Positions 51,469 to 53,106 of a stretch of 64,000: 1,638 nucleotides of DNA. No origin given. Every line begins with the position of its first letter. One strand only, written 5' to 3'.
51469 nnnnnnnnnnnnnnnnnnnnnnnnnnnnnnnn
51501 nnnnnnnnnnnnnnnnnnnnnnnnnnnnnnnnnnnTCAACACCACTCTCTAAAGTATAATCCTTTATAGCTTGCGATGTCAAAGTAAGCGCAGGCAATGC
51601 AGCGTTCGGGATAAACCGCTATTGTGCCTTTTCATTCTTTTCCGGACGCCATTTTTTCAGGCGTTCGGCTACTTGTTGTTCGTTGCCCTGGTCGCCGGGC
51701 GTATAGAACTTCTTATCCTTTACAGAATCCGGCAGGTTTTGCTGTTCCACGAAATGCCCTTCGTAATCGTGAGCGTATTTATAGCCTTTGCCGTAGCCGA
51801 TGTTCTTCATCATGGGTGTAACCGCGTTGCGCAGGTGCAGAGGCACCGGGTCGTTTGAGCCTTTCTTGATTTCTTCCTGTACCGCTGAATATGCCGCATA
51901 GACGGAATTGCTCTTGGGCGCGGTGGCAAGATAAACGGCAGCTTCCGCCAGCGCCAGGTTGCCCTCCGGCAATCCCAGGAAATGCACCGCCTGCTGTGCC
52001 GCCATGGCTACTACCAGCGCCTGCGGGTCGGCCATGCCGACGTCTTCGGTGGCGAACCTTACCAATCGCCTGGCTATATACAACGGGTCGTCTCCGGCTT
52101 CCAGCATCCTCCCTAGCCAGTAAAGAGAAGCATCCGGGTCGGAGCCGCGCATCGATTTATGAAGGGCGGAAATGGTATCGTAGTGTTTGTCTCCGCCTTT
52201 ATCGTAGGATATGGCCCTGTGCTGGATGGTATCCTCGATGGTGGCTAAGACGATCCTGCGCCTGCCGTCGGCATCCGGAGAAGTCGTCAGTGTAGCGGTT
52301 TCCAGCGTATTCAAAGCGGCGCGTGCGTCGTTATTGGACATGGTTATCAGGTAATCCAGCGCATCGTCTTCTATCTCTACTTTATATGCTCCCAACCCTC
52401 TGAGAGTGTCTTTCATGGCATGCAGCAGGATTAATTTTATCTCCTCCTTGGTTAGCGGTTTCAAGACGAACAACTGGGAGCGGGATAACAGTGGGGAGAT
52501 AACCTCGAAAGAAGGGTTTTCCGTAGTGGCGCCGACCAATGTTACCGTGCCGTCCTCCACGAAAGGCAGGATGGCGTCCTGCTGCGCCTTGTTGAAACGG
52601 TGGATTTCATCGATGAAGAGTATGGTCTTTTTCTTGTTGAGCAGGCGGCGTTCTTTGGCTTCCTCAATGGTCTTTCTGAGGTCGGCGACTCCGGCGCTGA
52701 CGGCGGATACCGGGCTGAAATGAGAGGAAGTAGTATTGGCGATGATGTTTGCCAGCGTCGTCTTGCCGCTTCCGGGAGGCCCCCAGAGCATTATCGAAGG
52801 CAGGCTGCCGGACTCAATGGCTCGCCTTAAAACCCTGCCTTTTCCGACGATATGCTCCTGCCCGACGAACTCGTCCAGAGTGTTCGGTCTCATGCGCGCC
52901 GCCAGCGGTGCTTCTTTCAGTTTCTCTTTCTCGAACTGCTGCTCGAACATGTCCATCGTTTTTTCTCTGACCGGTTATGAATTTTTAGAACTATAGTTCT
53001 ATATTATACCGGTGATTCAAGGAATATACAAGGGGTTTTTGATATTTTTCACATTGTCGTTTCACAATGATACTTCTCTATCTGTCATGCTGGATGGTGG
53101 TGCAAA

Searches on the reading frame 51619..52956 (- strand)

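Call 11: search_protein_families(library=pfam, proteins=[window:51619-52956:-], max_evalue=0.01)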
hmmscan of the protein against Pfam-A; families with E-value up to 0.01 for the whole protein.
window:51619-52956:- (445 aa): 27 families (the best 25 are shown)
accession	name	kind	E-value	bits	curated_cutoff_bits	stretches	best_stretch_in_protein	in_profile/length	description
PF12002.13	MgsA_C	-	2.6e-72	242.6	27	1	271-437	1-167/167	MgsA AAA+ ATPase C terminal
PF16193.11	AAA_assoc_2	-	1.1e-27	96.5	34.3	1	190-270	2-81/81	AAA C-terminal domain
PF05496.18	RuvB_N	-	2.2e-17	63.7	27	1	22-141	1-116/159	Holliday junction DNA helicase RuvB P-loop domain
PF00004.35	AAA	-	5.6e-17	62.9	21.2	1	55-164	1-127/131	ATPase family associated with various cellular activities (AAA)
PF13191.12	AAA_16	-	6.1e-08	33.8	32.6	1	30-76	2-48/167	AAA ATPase domain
PF13173.12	AAA_14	-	8.2e-08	32.7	27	1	55-173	5-128/129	AAA domain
PF00158.32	Sigma54_activat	-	1e-06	29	20.2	1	54-147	24-131/168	Sigma-54 interaction domain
PF07728.20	AAA_5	-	2.7e-06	27.8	22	1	55-144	2-101/139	AAA domain (dynein-related subfamily)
PF13401.12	AAA_22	-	6.5e-06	26.9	27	1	54-127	7-84/130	AAA domain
PF14532.12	Sigma54_activ_2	-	1.3e-05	25.9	25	1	55-147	24-110/138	Sigma-54 interaction domain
PF01078.27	Mg_chelatase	-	4.7e-05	23.3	20.3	0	54-73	24-43/207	Magnesium chelatase, subunit ChlI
PF20720.3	nSTAND3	-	5.4e-05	23.4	27.2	1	55-117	20-73/155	Novel STAND NTPase 3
PF07724.20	AAA_2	-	6.3e-05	23.5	27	1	54-139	5-105/166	AAA domain (Cdc48 subfamily)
PF25361.1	AAA_lid_RFC1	-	0.00012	22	34.9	1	192-225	16-49/59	RFC1-like, AAA+ ATPase lid domain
PF25199.1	nSTAND_NTPase5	-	0.00022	21.5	34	1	46-142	35-130/145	Novel STAND NTPase 5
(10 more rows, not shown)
